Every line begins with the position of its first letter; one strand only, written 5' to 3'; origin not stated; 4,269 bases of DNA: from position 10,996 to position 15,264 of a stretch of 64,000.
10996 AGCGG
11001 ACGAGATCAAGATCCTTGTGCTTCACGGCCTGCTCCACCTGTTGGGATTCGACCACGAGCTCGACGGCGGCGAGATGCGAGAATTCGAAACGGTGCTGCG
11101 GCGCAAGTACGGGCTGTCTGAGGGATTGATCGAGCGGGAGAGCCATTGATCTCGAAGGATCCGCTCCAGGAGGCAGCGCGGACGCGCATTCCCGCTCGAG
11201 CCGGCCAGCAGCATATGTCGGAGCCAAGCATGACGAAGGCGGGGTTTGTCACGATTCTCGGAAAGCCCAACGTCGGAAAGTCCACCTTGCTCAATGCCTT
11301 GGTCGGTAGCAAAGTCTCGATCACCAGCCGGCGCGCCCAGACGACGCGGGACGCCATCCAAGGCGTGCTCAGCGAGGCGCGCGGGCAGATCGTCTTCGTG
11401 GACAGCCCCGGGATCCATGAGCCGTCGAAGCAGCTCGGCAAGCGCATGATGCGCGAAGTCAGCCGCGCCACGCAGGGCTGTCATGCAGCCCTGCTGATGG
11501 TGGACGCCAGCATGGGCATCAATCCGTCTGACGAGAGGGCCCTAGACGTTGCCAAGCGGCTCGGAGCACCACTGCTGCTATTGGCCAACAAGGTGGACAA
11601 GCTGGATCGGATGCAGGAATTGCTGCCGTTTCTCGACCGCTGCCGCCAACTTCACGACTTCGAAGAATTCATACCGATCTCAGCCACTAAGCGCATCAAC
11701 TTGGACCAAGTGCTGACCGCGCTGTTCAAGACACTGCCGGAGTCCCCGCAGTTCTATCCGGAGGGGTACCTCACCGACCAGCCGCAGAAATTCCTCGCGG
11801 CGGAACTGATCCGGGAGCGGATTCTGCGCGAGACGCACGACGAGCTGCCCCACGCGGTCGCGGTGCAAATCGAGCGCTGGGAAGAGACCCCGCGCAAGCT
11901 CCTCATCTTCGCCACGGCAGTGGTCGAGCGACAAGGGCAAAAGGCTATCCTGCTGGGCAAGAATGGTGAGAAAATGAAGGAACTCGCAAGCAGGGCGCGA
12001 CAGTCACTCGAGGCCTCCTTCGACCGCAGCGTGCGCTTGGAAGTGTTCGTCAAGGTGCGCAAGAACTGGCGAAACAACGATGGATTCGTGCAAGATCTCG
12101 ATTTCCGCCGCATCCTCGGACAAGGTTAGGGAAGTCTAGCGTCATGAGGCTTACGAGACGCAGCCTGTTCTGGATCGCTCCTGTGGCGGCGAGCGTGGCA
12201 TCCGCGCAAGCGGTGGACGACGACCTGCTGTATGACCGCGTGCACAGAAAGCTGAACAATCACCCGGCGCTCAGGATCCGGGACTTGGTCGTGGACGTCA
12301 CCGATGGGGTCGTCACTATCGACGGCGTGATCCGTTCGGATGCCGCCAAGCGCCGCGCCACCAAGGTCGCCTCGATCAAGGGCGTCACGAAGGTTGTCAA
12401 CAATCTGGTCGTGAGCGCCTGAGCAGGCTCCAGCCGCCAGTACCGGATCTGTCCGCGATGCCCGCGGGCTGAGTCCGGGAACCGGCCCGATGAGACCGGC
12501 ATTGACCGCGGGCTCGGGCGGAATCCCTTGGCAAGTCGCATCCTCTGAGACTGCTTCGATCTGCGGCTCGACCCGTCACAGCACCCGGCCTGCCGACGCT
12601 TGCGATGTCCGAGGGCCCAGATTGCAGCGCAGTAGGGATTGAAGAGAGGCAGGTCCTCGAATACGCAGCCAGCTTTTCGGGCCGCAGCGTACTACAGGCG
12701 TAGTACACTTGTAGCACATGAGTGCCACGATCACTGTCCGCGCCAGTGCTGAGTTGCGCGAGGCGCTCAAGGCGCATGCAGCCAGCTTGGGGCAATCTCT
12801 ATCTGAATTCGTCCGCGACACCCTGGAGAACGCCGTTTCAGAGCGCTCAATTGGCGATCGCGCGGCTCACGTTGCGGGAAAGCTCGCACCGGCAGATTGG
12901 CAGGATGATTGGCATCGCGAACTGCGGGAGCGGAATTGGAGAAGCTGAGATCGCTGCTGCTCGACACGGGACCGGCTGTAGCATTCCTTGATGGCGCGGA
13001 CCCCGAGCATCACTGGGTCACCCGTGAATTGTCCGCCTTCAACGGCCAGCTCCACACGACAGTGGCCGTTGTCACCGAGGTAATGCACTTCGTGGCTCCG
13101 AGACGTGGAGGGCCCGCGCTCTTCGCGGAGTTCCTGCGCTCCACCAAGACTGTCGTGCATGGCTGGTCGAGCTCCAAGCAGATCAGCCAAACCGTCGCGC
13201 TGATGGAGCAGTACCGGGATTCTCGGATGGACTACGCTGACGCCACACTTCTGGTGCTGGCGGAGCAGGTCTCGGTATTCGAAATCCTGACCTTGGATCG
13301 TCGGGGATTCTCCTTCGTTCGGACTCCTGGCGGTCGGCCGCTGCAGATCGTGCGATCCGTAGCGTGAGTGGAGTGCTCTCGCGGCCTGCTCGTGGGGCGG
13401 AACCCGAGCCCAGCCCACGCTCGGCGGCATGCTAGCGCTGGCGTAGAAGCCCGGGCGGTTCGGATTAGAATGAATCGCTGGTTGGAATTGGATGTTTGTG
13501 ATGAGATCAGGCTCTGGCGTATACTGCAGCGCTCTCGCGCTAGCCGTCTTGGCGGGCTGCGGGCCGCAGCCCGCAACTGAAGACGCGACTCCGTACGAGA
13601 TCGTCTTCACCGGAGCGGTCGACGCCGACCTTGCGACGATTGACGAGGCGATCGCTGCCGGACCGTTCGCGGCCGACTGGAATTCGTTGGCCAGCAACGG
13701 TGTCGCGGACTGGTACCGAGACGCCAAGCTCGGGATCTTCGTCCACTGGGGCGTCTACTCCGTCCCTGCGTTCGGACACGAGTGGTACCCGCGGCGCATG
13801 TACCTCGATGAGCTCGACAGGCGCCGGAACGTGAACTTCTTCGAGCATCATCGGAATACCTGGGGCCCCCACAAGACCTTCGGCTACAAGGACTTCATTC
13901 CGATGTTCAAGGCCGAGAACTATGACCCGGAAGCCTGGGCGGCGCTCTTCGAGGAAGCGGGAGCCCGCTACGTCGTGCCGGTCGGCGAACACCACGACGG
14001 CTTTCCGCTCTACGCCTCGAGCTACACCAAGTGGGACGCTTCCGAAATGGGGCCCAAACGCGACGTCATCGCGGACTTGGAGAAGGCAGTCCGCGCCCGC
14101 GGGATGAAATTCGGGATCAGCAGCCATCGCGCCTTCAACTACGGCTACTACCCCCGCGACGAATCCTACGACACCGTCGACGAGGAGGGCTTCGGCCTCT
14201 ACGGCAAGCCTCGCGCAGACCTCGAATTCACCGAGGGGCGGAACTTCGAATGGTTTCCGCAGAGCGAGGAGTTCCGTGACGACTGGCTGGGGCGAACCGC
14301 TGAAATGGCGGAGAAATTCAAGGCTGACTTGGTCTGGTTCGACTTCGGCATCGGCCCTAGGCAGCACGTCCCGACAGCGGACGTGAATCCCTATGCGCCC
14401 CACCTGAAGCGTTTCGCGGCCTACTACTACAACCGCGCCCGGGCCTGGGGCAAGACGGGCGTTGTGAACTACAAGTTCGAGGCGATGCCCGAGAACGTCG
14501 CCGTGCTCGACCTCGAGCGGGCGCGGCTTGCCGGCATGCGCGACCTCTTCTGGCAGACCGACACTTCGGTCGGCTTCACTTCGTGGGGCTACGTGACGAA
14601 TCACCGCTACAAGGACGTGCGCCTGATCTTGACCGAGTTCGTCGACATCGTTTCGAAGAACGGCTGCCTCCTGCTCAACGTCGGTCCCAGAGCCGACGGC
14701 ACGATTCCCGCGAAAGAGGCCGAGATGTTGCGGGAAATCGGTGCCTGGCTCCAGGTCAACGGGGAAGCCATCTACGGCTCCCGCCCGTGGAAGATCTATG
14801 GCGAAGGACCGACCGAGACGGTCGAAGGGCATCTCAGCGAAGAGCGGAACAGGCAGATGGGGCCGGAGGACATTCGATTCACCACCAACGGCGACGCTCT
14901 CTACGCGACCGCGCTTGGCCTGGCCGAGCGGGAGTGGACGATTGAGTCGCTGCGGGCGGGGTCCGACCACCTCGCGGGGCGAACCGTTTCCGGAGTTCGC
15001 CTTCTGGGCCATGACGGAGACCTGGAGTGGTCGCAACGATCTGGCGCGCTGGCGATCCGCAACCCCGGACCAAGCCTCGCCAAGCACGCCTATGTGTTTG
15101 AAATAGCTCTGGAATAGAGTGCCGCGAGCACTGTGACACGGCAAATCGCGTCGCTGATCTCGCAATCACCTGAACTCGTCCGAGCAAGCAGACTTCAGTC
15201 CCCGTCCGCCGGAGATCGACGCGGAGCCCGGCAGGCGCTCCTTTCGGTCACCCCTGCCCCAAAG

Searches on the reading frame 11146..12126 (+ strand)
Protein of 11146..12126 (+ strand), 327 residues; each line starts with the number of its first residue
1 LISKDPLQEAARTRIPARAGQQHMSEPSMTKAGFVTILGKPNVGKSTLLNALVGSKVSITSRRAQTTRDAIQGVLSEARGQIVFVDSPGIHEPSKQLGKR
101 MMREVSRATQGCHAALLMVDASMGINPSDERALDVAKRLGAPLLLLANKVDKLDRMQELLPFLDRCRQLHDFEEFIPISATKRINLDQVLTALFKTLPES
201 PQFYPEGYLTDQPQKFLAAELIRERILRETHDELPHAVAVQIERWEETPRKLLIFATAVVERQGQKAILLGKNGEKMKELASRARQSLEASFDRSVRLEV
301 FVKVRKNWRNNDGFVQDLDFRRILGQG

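Call 54: search_protein_families(library=pfam, proteins=[window:11146-12126:+], max_evalue=0.0001)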
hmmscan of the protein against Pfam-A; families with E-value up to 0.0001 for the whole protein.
window:11146-12126:+ (327 aa): 7 families
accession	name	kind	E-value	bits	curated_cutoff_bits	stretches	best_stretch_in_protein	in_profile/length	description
PF01926.29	MMR_HSR1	-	1.7e-24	86.5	21.9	1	35-149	2-113/113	50S ribosome-binding GTPase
PF07650.23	KH_2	-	3.5e-17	62.4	22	1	233-309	1-78/78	KH domain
PF00009.33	GTP_EFTU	-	2.1e-14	54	26.5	1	36-198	7-187/188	Elongation factor Tu GTP binding domain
PF02421.24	FeoB_N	-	2.9e-08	33.8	27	1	35-122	3-89/156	Ferrous iron transport protein B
PF04548.22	AIG1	-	7.5e-08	32.4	27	1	36-135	4-106/212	AIG1 family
PF00350.29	Dynamin_N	-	1.1e-07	32.4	27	0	35-69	1-34/168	Dynamin family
PF03193.22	RsgA_GTPase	-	1.9e-06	28.2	30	0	30-93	104-171/174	RsgA GTPase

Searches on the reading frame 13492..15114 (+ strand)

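Call 54: search_protein_families(library=pfam, proteins=[window:13492-15114:+], max_evalue=0.0001)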
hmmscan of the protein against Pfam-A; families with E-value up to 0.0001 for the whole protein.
window:13492-15114:+ (541 aa): 1 family
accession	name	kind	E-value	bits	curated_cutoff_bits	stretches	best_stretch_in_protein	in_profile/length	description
PF01120.23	Alpha_L_fucos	-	2.7e-95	320.2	25.2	1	51-425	6-345/345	Alpha-L-fucosidase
